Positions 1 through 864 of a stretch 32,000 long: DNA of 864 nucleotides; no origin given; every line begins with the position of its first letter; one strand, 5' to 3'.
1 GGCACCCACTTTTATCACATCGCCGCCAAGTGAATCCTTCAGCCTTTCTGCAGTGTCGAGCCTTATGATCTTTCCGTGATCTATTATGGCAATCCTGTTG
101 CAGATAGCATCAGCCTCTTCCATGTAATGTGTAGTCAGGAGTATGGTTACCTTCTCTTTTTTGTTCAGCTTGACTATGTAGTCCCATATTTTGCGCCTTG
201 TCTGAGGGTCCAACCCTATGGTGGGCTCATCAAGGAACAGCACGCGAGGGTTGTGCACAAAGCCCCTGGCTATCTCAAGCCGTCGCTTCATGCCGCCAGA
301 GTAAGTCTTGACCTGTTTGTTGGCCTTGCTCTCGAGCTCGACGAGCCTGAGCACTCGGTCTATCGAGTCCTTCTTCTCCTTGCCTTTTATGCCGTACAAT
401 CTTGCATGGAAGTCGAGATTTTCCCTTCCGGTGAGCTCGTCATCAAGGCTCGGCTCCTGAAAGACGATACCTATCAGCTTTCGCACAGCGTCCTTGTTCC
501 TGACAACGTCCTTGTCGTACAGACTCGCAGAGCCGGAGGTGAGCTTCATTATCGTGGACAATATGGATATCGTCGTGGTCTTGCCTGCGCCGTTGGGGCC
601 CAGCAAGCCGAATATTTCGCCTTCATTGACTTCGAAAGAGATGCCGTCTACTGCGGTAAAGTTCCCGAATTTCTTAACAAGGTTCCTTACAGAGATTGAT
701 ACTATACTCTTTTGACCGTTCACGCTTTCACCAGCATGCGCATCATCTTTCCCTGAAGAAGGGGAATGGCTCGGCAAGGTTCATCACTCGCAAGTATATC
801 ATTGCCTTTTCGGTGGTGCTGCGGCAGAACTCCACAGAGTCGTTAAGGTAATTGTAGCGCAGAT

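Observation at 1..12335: Candidate undescribed phosphorelay-linked surface/adhesion module: response-regulator-led seven-gene string, a soluble histidine kinase and a pilin-propeller adhesin, with no pilus assembly genes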

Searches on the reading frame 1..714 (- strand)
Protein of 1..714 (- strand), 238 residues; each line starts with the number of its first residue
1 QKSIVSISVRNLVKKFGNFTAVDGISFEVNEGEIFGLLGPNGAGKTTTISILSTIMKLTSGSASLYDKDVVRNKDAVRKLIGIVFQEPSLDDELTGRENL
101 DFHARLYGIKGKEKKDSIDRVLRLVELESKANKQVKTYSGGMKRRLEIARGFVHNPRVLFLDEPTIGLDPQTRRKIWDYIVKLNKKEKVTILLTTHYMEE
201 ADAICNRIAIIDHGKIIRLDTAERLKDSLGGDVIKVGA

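Call 5: search_protein_families(library=pfam, max_evalue=0.01, proteins=[window:1-714:-])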
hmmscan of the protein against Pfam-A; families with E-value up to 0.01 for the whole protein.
window:1-714:- (238 aa): 7 families
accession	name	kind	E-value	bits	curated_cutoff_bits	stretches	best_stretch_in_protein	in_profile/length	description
PF00005.33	ABC_tran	-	4.7e-34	118.4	25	1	23-165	2-136/137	ABC transporter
PF13304.12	AAA_21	-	5.3e-12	46.8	27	1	78-196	174-298/304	AAA domain, putative AbiEii toxin, Type IV TA system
PF13175.12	AAA_15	-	1e-05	25.8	32.1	0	155-196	328-369/374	AAA ATPase domain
PF13476.12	AAA_23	-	0.00033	21.8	27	1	14-193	5-173/201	AAA domain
PF00004.35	AAA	-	0.00096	20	21.2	0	37-68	3-34/131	ATPase family associated with various cellular activities (AAA)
PF00448.28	SRP54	-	0.0019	18.3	22.7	1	37-73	6-42/196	SRP54-type protein, GTPase domain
PF02463.25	SMC_N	-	0.0084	16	40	0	33-204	25-208/220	RecF/RecN/SMC N terminal domain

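Call 7: search_protein_families(library=ncbifam, max_evalue=0.01, proteins=[window:1-714:-])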
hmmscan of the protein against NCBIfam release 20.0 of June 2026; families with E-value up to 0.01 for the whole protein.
window:1-714:- (238 aa): 196 families (the best 25 are shown)
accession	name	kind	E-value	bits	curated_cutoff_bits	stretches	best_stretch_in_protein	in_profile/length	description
TIGR01188.1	drrA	subfamily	5.3e-100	334.6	312.45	1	14-236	1-222/302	daunorubicin resistance ABC transporter, ATP-binding protein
NF033858.1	ABC2_perm_RbbA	equivalog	3.2e-68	230.5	1050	1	5-228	265-487/909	ribosome-associated ATPase/putative transporter RbbA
NF010060.0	PRK13537.1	equivalog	2.9e-65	220.2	521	1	3-236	12-245/314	nodulation factor ABC transporter ATP-binding protein NodI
TIGR03864.1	PQQ_ABC_ATP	hypoth_equivalog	2.2e-63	213.9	302.25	1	7-232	2-226/236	ABC transporter, ATP-binding subunit, PQQ-dependent alcohol dehydrogenase system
TIGR03522.1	GldA_ABC_ATP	equivalog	4.7e-60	203.6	402.6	1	6-228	2-222/301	gliding motility-associated ABC transporter ATP-binding subunit GldA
NF010059.0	PRK13536.1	equivalog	5.2e-59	199.7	549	1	3-236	40-273/342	nodulation factor ABC transporter ATP-binding protein NodI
TIGR01288.1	nodI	equivalog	8.4e-57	192.5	424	1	5-236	3-234/303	nodulation factor ABC transporter ATP-binding protein NodI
TIGR03740.1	galliderm_ABC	subfamily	2.7e-47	161.3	309.75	1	8-220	2-206/223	lantibiotic protection ABC transporter ATP-binding subunit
TIGR00968.1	3a0106s01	subfamily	4.4e-46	157.3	342.75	1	7-227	1-220/237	sulfate ABC transporter ATP-binding protein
TIGR01257.1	rim_protein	equivalog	3.5e-45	153.5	4012.85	1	19-233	1952-2165/2272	rim ABC transporter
TIGR03265.1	PhnT2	equivalog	1.1e-44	153.1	457.7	1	6-224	4-221/353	putative 2-aminoethylphosphonate ABC transporter ATP-binding protein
TIGR04406.1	LPS_export_lptB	equivalog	6.2e-44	150.1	240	1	7-225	2-222/239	LPS export ABC transporter ATP-binding protein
NF000106.1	40850658_otr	exception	8.8e-44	150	750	1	6-236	13-242/351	oxytetracycline efflux ABC transporter Otr(C) ATP-binding subunit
TIGR04521.1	ECF_ATPase_2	equivalog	1.5e-42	145.6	330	1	18-224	17-231/279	energy-coupling factor transporter ATPase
NF006987.0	PRK09452.1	equivalog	2.4e-42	145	482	1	7-223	18-233/378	spermidine/putrescine ABC transporter ATP-binding protein PotA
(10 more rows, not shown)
